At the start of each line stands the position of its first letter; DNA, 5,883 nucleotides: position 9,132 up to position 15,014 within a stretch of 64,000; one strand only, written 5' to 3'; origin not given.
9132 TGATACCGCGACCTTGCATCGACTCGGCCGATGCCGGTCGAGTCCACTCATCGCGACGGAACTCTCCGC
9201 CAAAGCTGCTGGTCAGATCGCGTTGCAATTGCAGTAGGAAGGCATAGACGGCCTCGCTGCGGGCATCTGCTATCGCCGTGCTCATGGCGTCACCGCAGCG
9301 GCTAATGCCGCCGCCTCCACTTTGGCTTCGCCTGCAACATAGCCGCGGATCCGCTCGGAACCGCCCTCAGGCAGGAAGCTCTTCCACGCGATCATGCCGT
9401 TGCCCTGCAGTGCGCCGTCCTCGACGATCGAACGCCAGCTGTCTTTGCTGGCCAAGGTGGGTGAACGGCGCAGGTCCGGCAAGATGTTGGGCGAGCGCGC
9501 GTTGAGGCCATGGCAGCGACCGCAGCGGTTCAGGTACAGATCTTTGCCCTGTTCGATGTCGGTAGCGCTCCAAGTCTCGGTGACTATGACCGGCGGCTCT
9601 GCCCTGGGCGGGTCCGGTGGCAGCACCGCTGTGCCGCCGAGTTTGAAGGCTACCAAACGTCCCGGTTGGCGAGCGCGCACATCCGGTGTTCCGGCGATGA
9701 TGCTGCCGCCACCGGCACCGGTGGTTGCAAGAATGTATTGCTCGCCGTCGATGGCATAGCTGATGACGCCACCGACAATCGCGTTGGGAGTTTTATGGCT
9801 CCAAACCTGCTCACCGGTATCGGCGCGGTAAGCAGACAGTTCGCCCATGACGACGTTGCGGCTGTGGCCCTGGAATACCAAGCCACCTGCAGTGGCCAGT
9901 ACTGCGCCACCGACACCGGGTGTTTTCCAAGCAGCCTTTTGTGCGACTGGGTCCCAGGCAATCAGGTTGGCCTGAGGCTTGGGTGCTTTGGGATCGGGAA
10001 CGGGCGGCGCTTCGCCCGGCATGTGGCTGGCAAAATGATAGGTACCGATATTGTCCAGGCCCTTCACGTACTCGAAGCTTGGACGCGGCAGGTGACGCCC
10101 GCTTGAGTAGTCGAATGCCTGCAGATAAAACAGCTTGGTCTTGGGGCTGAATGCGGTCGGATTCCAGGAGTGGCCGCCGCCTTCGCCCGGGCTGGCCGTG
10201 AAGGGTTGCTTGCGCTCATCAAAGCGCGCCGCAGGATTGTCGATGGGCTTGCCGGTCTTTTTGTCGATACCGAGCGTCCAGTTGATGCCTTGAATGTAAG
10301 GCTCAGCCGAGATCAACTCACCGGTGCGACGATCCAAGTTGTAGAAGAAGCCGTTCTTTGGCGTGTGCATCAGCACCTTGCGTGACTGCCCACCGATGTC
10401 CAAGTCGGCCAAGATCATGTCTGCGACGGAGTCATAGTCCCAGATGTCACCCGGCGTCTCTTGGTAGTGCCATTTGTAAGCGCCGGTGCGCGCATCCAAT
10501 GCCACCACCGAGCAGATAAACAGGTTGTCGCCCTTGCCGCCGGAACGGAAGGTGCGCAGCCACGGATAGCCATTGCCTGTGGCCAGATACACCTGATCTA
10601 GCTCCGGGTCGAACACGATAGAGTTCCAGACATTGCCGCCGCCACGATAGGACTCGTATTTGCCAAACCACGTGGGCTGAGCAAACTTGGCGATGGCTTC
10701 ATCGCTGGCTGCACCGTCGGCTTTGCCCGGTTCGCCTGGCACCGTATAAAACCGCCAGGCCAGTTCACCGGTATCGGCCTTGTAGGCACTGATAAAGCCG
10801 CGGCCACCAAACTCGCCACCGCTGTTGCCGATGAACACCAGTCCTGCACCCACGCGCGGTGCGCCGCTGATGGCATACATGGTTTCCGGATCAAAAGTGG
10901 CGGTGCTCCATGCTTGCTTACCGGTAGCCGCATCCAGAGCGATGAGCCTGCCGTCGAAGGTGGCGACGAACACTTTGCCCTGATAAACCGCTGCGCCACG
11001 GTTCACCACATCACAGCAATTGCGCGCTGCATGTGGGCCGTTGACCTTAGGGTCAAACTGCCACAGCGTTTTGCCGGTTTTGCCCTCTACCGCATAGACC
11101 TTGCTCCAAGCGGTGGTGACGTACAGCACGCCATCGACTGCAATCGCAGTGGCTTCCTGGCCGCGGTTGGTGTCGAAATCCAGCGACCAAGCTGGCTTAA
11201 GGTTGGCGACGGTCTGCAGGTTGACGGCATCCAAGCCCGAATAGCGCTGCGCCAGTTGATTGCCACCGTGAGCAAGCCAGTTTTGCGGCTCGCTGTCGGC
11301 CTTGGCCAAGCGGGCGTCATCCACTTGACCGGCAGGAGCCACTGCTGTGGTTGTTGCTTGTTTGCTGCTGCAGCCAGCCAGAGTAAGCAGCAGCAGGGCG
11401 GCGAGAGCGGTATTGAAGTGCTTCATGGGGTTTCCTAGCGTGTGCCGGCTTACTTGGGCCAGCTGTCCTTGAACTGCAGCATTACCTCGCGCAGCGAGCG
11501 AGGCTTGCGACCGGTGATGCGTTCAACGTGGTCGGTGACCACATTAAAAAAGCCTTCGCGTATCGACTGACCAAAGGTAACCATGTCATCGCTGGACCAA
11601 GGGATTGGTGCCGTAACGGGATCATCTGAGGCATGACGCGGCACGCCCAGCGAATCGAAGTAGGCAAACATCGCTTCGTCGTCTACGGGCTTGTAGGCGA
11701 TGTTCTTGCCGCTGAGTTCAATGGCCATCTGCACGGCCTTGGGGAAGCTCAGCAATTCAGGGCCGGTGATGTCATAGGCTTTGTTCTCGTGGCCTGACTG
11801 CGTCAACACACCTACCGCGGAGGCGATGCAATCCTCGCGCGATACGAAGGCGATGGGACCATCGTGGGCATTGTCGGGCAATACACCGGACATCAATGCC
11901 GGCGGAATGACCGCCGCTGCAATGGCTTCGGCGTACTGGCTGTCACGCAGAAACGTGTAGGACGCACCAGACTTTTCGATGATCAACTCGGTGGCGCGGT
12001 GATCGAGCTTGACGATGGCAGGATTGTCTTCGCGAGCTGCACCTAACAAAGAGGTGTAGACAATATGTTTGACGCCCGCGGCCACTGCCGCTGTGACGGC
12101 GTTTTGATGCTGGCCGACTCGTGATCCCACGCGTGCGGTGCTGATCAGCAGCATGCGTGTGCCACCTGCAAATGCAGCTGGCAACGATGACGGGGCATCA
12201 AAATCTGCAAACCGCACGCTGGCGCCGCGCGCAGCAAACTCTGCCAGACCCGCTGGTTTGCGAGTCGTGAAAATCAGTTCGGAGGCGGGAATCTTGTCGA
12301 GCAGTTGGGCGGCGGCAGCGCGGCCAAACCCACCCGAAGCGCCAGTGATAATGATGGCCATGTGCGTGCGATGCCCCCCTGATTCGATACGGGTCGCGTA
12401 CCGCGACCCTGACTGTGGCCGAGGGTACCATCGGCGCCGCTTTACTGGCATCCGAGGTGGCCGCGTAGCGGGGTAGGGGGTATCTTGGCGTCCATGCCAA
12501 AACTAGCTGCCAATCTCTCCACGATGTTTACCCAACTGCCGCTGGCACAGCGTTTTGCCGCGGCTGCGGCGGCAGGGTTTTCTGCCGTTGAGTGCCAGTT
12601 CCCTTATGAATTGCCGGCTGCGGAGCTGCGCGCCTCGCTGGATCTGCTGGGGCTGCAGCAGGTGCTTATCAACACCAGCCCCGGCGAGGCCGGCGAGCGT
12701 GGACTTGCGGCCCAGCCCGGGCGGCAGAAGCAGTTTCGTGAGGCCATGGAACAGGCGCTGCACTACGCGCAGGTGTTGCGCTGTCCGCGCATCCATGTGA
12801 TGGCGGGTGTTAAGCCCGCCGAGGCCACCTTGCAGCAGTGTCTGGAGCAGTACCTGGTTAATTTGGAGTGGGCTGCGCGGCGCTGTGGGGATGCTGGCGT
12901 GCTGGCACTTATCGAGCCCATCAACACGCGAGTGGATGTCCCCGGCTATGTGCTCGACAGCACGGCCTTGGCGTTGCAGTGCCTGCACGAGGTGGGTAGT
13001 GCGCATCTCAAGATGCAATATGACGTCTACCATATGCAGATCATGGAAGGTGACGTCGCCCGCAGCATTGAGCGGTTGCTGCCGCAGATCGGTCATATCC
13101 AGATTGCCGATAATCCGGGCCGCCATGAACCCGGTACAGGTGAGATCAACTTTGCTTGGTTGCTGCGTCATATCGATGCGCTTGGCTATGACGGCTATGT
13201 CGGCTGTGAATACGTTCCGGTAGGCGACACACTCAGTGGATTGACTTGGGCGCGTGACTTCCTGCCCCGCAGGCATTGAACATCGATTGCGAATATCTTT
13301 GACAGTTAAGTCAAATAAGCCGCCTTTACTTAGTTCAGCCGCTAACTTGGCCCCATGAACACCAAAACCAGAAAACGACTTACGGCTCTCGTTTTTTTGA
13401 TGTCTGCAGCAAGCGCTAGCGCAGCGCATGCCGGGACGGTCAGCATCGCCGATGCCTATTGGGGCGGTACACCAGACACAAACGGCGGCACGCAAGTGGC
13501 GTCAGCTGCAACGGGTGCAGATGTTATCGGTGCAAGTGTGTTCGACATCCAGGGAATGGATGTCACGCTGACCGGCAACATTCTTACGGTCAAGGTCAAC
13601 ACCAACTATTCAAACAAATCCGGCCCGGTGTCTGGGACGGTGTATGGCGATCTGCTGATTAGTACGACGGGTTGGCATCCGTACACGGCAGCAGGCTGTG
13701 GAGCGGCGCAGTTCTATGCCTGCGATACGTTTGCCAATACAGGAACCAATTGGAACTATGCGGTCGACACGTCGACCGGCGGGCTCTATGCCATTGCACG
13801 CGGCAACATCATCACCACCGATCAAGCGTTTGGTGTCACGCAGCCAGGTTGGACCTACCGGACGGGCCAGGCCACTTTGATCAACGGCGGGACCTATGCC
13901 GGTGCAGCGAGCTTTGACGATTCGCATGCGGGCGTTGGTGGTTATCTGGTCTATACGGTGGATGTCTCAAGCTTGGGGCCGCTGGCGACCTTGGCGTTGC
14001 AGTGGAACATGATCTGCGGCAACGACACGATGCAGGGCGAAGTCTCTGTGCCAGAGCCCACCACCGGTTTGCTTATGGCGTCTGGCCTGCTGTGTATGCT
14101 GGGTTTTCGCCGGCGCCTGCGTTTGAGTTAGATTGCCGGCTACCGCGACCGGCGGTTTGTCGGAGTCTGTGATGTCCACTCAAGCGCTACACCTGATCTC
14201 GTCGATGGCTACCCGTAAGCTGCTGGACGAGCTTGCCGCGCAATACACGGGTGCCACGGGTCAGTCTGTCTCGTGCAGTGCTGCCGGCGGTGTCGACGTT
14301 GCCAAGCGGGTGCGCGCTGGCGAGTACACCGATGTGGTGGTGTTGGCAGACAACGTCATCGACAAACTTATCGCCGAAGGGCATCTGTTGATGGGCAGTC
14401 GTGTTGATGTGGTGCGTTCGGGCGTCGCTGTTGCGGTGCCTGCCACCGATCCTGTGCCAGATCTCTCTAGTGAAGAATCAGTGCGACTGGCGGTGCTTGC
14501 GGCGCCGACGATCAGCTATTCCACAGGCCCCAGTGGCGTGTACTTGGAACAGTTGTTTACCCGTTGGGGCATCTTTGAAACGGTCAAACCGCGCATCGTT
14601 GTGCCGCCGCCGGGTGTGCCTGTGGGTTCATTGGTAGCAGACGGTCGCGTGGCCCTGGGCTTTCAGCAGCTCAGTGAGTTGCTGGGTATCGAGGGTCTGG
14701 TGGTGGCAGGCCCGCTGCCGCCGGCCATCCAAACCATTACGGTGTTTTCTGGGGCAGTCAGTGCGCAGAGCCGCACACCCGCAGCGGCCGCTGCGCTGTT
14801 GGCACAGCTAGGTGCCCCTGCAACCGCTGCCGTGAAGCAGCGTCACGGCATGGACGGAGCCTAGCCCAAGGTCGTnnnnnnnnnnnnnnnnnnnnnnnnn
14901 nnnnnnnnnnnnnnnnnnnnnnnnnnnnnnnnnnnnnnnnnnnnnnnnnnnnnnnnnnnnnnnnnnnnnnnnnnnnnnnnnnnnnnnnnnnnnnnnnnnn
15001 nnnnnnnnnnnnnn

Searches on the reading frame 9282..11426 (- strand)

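Call 37: search_protein_families(library=ncbifam, proteins=[window:9282-11426:-], max_evalue=0.00001)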
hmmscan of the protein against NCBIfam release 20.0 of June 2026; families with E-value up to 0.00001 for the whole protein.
window:9282-11426:- (714 aa): 7 families
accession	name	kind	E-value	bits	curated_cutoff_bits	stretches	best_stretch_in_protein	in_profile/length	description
TIGR03075.1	PQQ_enz_alc_DH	subfamily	2e-170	567.9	480.05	1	33-573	4-530/530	PQQ-dependent dehydrogenase, methanol/ethanol family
TIGR04528.1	acido_non_PQQ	subfamily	1.4e-102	344.1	650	1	48-570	4-485/493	acido-empty-quinoprotein group A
TIGR03074.1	PQQ_membr_DH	subfamily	8.2e-52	176.1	832.65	2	6-372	114-501/783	membrane-bound PQQ-dependent dehydrogenase, glucose/quinate/shikimate family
TIGR03300.1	assembly_YfgL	equivalog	2.2e-17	62.8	285.2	1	8-224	5-214/377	outer membrane protein assembly factor BamB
NF008351.0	PRK11138.1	equivalog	4.2e-14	51.8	423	1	97-226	68-186/394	outer membrane protein assembly factor BamB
NF053615.1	SerThrKinAfsKStmc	equivalog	3.5e-08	32.6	1300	1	94-227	615-731/809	protein serine/threonine kinase AfsK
TIGR04494.1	c550_PedF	equivalog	1.9e-06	27.8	122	1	622-674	49-102/133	cytochrome c-550 PedF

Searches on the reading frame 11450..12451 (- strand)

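Call 37: search_protein_families(library=ncbifam, proteins=[window:11450-12451:-], max_evalue=0.00001)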
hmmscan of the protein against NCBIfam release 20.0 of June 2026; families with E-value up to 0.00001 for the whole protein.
window:11450-12451:- (333 aa): 1 family
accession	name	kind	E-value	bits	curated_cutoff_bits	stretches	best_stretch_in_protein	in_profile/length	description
TIGR03649.1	ergot_EASG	subfamily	5.4e-13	49.1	256.4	1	117-331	89-287/287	ergot alkaloid biosynthesis protein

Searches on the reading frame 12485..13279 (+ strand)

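Call 37: search_protein_families(library=ncbifam, proteins=[window:12485-13279:+], max_evalue=0.00001)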
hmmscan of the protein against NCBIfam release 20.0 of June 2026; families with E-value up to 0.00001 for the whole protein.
window:12485-13279:+ (264 aa): 6 families
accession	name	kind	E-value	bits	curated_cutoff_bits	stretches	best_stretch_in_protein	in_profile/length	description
NF043033.1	OxoTetrIsom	equivalog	1.7e-97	326.1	325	1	4-256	1-250/251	2-oxo-tetronate isomerase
TIGR03234.1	OH-pyruv-isom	equivalog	8e-95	317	353.45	1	5-256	1-253/254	hydroxypyruvate isomerase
NF007444.0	PRK09997.1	equivalog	1.4e-66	224.6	465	1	5-258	2-256/258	hydroxypyruvate isomerase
NF007441.0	PRK09989.1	equivalog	3.1e-62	210.7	412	1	4-256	1-254/258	HPr family phosphocarrier protein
NF041099.2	keto_glucon_epim_IolO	equivalog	1.1e-17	64.2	300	1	20-248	23-251/269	5-keto-L-gluconate epimerase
NF051856.1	PsicseEpim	equivalog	1.2e-10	41.7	300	1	121-242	127-244/287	D-psicose 3-epimerase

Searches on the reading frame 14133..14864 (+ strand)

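Call 37: search_protein_families(library=ncbifam, proteins=[window:14133-14864:+], max_evalue=0.00001)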
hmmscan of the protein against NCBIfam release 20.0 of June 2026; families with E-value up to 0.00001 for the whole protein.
window:14133-14864:+ (243 aa): 1 family
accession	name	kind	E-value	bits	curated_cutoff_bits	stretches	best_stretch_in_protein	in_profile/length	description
TIGR01256.1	modA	equivalog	1.1e-06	28.8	62.5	1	30-237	7-215/217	molybdate ABC transporter substrate-binding protein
